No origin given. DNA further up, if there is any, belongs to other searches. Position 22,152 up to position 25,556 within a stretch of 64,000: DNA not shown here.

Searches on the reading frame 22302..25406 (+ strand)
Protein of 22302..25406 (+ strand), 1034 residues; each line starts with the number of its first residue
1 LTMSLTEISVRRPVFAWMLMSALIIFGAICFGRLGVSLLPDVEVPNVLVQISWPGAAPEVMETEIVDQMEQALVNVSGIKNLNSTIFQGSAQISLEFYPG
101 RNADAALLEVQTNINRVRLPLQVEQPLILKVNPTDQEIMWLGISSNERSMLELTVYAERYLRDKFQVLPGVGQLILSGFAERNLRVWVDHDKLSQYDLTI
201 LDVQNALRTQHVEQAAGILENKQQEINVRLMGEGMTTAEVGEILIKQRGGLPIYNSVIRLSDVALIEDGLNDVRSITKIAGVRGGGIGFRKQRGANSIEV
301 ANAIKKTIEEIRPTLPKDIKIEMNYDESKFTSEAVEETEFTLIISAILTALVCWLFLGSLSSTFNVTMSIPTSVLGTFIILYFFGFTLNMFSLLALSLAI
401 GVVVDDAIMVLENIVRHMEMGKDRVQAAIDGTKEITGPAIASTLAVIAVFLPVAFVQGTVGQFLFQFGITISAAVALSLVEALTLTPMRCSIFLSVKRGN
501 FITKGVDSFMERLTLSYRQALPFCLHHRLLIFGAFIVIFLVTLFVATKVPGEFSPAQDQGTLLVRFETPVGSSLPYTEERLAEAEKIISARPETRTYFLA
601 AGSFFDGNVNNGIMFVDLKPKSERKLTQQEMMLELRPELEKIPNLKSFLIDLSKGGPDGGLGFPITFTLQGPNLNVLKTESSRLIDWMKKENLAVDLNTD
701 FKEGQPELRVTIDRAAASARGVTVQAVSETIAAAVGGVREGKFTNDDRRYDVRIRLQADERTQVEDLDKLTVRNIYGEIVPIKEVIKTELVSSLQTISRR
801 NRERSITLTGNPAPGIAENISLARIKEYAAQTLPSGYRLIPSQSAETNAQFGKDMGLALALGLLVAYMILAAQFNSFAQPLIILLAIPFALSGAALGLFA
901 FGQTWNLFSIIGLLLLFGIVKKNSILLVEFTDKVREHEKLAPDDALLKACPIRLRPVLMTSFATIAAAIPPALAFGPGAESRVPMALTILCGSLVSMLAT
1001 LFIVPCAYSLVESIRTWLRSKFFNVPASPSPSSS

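Call 29: search_protein_families(library=pfam, proteins=[window:22302-25406:+], max_evalue=0.00001)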
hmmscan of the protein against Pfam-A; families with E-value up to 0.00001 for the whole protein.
window:22302-25406:+ (1034 aa): 2 families
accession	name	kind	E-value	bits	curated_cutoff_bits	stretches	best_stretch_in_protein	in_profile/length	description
PF00873.25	ACR_tran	-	1.1e-264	881.2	28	1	7-1011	3-1020/1021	AcrB/AcrD/AcrF family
PF03176.21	MMPL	-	2.7e-08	33.6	20.5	0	294-487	100-296/333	MMPL family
